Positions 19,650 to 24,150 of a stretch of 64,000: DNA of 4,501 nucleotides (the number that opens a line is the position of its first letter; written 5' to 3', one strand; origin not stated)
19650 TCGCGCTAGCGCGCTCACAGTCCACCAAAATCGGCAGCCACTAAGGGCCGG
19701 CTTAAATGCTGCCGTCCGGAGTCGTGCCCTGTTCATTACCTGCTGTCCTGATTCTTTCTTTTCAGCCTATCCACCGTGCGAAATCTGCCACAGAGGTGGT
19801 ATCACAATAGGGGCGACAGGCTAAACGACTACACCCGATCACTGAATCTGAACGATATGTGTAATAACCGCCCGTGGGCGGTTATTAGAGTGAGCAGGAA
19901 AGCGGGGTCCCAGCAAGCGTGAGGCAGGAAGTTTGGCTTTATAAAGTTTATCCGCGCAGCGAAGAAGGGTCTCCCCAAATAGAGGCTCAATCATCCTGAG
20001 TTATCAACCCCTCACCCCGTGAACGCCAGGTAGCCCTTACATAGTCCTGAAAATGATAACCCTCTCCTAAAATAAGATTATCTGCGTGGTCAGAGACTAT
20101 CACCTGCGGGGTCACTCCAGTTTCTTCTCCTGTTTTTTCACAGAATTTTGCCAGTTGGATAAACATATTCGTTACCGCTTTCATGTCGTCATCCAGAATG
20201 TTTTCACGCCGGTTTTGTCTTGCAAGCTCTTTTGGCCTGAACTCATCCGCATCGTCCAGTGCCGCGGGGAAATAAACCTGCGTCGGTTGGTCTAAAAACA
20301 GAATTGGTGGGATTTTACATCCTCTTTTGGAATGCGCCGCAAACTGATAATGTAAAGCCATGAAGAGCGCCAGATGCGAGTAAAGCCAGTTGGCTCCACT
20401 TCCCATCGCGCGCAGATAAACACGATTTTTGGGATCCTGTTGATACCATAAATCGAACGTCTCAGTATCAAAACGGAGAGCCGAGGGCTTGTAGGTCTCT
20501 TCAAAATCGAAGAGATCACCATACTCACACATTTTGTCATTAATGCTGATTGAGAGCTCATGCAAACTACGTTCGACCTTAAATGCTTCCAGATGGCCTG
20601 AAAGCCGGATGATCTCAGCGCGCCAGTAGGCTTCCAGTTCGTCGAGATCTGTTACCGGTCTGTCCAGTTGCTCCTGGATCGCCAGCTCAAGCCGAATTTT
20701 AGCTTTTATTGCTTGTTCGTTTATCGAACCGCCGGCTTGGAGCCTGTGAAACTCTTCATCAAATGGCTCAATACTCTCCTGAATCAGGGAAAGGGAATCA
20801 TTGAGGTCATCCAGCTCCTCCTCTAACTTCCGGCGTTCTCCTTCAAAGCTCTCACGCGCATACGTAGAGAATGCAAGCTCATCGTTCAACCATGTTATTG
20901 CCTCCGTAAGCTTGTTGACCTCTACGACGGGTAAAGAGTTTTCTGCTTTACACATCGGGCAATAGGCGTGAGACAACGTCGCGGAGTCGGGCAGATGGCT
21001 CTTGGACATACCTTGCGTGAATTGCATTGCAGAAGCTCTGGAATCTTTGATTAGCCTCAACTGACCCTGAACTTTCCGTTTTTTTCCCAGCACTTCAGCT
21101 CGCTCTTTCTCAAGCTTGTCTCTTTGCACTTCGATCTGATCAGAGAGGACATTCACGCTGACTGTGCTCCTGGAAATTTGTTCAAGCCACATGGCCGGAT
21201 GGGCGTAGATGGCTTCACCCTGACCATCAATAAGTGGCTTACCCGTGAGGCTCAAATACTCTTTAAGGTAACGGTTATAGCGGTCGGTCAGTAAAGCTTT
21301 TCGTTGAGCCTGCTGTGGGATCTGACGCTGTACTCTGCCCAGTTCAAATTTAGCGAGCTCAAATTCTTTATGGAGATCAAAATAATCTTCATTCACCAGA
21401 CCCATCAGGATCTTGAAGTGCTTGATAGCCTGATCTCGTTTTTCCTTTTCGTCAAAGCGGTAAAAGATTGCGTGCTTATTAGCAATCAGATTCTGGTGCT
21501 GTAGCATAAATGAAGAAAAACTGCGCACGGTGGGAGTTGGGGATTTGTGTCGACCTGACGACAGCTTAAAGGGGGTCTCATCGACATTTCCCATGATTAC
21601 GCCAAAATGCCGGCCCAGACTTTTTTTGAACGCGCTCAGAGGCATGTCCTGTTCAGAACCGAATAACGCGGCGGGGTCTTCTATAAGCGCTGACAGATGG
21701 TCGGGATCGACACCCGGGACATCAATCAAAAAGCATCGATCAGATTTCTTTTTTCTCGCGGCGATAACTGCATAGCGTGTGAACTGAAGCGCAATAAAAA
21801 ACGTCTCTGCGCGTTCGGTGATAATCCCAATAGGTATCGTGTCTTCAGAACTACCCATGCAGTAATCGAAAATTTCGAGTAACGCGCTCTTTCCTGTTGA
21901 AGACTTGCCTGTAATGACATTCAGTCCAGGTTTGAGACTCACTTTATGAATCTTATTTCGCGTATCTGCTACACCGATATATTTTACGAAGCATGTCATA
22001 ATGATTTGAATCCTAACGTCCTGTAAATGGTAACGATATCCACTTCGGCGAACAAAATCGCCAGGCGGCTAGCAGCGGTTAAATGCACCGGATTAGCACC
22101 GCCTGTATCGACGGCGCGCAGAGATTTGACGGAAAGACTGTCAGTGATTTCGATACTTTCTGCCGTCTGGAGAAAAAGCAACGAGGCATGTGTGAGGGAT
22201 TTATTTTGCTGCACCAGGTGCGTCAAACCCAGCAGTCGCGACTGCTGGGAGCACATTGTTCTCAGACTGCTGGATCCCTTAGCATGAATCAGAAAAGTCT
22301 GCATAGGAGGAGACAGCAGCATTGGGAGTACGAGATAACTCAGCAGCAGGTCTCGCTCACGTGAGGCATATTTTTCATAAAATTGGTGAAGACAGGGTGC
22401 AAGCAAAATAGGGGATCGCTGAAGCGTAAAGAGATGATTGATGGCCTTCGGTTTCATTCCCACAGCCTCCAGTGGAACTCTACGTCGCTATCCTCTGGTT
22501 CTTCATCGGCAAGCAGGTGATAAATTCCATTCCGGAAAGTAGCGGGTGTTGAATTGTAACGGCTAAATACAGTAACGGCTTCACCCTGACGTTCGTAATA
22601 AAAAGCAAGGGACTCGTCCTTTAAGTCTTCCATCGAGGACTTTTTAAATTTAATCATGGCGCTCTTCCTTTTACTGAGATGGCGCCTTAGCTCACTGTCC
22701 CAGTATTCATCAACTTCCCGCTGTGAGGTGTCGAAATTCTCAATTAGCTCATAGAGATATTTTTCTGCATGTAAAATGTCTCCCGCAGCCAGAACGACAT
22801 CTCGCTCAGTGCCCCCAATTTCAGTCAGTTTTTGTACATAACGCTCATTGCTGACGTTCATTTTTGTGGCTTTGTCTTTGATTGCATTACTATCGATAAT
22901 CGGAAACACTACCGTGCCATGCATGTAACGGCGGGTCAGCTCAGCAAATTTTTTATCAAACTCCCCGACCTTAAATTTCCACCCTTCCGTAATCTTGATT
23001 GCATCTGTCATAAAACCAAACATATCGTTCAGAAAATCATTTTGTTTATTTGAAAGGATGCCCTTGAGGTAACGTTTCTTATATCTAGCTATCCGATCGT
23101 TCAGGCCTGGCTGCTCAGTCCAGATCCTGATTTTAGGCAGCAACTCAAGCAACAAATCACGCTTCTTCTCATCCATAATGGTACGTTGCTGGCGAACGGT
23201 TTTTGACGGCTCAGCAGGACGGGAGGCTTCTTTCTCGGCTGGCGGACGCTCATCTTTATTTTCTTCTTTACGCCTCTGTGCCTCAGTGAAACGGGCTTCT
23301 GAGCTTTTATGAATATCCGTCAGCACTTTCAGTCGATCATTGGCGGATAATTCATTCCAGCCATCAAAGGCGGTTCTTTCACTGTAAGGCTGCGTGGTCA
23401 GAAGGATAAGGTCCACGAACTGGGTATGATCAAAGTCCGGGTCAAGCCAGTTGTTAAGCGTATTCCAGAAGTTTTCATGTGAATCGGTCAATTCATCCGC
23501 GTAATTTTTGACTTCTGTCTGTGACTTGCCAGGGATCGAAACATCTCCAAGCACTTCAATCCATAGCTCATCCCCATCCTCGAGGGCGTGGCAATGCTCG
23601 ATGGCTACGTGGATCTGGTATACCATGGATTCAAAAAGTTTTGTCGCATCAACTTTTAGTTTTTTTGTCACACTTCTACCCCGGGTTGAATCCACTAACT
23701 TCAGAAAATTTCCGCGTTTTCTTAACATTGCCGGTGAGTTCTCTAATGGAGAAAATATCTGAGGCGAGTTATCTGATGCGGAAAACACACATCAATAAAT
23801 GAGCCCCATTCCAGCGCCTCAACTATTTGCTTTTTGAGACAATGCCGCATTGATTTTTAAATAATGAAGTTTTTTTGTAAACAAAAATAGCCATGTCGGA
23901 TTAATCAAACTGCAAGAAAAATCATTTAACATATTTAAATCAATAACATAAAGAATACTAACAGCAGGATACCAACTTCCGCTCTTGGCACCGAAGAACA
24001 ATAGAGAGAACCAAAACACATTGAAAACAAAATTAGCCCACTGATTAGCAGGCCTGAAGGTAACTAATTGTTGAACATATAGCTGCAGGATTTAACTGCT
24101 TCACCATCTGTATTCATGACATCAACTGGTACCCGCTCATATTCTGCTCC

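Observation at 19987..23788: Three-gene, translationally coupled operon: nuclease-like effector, 155-aa middle protein, SMC-like ABC ATPase. Lamassu/DdmABC (ABC-3C)-type anti-phage candidate.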

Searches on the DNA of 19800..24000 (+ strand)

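Call 5: search_dna_similar(query=window:19800-24000:+, collection=plasmids, mode=near, max_rows=25)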
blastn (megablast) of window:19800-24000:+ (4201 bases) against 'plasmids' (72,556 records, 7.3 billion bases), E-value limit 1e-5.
No match.

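Call 6: search_dna_similar(query=window:19800-24000:+, collection=ecoli_genomes, mode=near, max_rows=15)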
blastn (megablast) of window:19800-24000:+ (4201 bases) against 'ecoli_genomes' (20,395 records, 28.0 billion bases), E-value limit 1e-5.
No match.

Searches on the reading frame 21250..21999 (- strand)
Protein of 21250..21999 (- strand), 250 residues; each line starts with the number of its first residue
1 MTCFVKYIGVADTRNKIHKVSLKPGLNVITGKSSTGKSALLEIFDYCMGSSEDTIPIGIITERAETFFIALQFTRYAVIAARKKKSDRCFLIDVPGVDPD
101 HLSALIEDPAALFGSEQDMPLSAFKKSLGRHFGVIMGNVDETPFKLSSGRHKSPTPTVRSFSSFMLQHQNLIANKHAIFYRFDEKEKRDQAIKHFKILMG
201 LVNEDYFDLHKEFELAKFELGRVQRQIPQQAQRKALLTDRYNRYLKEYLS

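Call 58: search_solved_structures(query=window:21250-21999:-, max_evalue=0.01, show_alignments=3)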
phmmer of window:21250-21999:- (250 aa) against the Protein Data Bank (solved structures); distinct sequences matched with E-value up to 0.01: 3.
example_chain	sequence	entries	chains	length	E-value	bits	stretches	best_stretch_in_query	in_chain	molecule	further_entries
9ny5_D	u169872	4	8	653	2.9e-16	62.9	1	25-228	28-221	DUF3732 domain-containing protein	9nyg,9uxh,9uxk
9uxl_A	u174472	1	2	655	2.9e-16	62.9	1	25-228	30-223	DUF3732 domain-containing protein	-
9hqu_A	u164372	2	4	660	1.8e-15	60.3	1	16-229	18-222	DUF3732 domain-containing protein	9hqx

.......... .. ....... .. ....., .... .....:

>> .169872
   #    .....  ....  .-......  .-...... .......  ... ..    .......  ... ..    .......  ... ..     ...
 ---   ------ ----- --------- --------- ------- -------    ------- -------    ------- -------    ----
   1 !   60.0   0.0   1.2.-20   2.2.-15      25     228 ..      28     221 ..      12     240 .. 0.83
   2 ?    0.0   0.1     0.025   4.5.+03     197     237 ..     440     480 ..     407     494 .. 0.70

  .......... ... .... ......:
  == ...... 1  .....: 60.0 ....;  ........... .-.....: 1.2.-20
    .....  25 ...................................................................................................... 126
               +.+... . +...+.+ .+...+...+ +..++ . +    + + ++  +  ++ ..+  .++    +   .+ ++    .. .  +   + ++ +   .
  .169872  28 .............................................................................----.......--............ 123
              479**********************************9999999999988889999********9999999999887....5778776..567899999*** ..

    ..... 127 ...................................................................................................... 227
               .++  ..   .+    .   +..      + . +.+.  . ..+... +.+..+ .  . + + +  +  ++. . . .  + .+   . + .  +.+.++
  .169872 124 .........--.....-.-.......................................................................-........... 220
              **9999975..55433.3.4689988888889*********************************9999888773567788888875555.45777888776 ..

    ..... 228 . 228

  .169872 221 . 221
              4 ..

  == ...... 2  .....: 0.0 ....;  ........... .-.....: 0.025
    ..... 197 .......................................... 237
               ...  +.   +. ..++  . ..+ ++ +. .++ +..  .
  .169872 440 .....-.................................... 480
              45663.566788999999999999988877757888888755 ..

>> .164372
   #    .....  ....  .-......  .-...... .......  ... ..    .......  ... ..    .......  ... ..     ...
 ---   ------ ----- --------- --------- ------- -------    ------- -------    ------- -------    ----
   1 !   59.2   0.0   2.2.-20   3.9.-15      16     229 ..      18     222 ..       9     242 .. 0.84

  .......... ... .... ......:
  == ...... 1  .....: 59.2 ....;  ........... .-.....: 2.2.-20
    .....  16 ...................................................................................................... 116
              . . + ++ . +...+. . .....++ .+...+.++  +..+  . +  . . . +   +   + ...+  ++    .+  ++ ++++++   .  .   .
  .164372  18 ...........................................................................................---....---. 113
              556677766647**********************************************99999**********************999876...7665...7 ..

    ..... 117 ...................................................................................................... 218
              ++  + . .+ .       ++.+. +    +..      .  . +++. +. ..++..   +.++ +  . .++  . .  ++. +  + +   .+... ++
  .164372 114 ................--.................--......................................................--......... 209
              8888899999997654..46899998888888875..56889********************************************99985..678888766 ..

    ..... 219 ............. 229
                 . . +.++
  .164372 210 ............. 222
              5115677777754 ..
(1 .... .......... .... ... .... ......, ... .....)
